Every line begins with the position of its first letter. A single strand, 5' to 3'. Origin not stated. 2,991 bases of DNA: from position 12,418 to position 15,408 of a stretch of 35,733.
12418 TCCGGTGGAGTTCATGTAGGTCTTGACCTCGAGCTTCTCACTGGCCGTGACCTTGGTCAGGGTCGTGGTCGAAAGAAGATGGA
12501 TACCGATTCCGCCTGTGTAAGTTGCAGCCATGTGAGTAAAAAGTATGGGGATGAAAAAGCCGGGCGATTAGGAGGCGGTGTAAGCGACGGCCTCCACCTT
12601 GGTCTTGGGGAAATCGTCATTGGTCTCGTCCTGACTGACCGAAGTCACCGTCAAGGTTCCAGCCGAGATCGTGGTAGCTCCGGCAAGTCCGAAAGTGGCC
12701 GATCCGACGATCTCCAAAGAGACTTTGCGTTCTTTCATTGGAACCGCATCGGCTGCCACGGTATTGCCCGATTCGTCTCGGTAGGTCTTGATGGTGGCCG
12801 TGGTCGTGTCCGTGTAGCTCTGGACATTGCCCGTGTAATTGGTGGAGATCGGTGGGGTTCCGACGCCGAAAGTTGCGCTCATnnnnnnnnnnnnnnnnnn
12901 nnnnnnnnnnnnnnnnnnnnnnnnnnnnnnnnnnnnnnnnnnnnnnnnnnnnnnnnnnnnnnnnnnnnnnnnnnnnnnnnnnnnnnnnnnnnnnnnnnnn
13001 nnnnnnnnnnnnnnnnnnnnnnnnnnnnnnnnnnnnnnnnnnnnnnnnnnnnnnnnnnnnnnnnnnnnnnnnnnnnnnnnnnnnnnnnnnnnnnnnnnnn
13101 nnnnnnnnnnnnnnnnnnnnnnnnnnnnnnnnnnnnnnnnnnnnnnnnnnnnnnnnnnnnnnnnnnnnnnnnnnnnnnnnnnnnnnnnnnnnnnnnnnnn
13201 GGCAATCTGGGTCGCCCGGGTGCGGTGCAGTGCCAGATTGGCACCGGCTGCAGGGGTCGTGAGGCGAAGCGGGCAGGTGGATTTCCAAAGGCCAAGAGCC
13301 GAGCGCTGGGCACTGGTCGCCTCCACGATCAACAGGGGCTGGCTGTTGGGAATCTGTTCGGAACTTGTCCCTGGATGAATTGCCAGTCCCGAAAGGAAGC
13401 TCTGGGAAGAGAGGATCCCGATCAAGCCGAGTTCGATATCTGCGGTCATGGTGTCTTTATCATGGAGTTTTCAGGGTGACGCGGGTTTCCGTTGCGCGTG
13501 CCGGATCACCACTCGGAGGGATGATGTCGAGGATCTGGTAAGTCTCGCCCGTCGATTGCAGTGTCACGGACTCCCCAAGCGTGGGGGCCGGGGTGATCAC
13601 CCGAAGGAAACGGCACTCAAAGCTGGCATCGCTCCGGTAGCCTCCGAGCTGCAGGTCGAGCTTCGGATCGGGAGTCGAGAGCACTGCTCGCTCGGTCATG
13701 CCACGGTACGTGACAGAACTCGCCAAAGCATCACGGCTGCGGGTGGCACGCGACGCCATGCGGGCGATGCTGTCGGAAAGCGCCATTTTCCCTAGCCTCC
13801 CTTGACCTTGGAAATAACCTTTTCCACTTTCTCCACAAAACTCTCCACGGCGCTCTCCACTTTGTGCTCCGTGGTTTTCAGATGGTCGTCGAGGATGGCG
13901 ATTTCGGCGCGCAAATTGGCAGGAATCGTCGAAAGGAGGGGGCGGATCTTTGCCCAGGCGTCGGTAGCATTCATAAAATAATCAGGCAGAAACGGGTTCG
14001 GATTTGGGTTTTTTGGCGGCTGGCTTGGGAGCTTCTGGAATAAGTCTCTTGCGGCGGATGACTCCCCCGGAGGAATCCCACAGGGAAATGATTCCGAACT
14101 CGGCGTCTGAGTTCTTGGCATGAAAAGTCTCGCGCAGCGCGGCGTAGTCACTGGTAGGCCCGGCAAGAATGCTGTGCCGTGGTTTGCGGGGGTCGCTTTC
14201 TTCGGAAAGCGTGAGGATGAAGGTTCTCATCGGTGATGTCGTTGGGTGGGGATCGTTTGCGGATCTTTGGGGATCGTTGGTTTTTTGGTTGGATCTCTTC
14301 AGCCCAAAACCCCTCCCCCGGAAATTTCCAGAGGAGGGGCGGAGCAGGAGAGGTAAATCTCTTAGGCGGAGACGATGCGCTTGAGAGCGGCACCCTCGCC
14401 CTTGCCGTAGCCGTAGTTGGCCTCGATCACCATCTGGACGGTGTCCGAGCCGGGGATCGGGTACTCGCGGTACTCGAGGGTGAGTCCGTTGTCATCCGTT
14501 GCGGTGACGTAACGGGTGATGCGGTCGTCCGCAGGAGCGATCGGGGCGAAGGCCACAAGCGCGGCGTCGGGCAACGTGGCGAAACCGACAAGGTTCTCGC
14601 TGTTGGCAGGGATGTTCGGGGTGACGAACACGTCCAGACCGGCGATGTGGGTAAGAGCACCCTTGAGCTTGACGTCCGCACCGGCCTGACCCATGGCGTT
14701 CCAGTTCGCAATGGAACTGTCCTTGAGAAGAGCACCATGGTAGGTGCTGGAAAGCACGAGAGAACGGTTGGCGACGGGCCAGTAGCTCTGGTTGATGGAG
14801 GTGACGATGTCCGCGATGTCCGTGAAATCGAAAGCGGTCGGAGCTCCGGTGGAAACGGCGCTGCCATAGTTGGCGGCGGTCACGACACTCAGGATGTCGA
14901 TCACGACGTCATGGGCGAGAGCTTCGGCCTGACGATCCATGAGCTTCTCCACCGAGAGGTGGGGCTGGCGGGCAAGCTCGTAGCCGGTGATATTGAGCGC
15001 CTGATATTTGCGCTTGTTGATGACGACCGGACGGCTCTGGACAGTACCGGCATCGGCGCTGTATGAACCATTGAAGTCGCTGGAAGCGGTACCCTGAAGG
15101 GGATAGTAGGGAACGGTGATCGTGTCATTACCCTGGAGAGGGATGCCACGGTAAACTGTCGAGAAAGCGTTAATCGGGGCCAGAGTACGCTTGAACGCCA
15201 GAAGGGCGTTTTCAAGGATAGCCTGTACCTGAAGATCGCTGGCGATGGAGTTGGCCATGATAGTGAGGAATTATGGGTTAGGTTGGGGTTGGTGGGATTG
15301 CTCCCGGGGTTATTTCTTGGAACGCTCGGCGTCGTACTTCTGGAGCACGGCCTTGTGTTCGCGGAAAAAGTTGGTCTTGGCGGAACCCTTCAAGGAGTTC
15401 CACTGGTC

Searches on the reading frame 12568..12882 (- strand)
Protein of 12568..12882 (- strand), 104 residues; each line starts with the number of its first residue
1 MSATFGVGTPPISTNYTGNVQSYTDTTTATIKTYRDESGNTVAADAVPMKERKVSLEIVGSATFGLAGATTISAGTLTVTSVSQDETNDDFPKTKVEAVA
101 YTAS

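Call 11: search_protein_families(library=phrogs, proteins=[window:12568-12882:-], max_evalue=0.001)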
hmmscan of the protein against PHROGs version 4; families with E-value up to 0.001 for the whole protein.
window:12568-12882:- (104 aa): 0 families

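Call 50: search_protein_families(library=pfam, proteins=[window:12568-12882:-], max_evalue=0.01)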
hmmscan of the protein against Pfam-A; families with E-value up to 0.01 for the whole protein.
window:12568-12882:- (104 aa): 0 families

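Call 78: find_related_loci(query=A3, collection=viral_contigs, flank=2500)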
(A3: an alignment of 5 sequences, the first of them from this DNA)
Query A3 (104 aa) in viral_contigs; peptide patterns used: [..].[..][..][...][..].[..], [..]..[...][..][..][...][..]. (x = any residue, [..] = any of these).
318 stretches matched a pattern; 35 encode a relative of the query (tblastn E <= 1e-3); 35 distinct loci.
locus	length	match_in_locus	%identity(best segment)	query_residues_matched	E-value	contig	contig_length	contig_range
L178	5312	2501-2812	77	1-104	4e-51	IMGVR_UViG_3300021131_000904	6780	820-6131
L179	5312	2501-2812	85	1-104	4e-48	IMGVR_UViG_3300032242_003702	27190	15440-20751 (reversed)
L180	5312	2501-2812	79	1-104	3e-47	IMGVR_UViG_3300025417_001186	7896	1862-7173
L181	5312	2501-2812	82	1-104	9e-47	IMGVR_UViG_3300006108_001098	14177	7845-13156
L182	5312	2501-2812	82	1-104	9e-47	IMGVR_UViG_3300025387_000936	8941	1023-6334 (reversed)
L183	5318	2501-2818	81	1-104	2e-45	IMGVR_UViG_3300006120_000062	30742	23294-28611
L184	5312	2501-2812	75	1-104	8e-42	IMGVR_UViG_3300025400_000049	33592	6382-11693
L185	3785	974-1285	75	1-104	8e-42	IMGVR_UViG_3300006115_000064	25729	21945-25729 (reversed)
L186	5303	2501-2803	52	1-102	1e-30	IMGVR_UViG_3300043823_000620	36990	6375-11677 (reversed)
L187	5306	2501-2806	49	1-102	3e-29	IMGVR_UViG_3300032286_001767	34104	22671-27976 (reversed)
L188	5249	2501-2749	51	20-102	7e-23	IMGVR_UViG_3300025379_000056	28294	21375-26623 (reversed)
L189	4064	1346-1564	44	31-102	5e-13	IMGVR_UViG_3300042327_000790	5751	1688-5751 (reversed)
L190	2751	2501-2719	44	31-102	5e-13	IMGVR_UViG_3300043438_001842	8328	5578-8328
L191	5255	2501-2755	40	20-98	6e-13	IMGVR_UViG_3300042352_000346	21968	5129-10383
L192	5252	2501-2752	36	20-102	8e-13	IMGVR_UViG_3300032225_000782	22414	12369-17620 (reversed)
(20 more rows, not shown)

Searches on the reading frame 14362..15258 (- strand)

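Call 11: search_protein_families(library=phrogs, proteins=[window:14362-15258:-], max_evalue=0.001)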
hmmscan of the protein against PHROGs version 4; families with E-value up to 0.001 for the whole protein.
window:14362-15258:- (298 aa): 2 families
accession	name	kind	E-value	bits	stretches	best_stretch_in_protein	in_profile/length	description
phrog_283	-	head and packaging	2.9e-17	64.1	1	1-218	1-219/385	major head protein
phrog_267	-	head and packaging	1.6e-12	48.3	1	20-238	51-286/410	major head protein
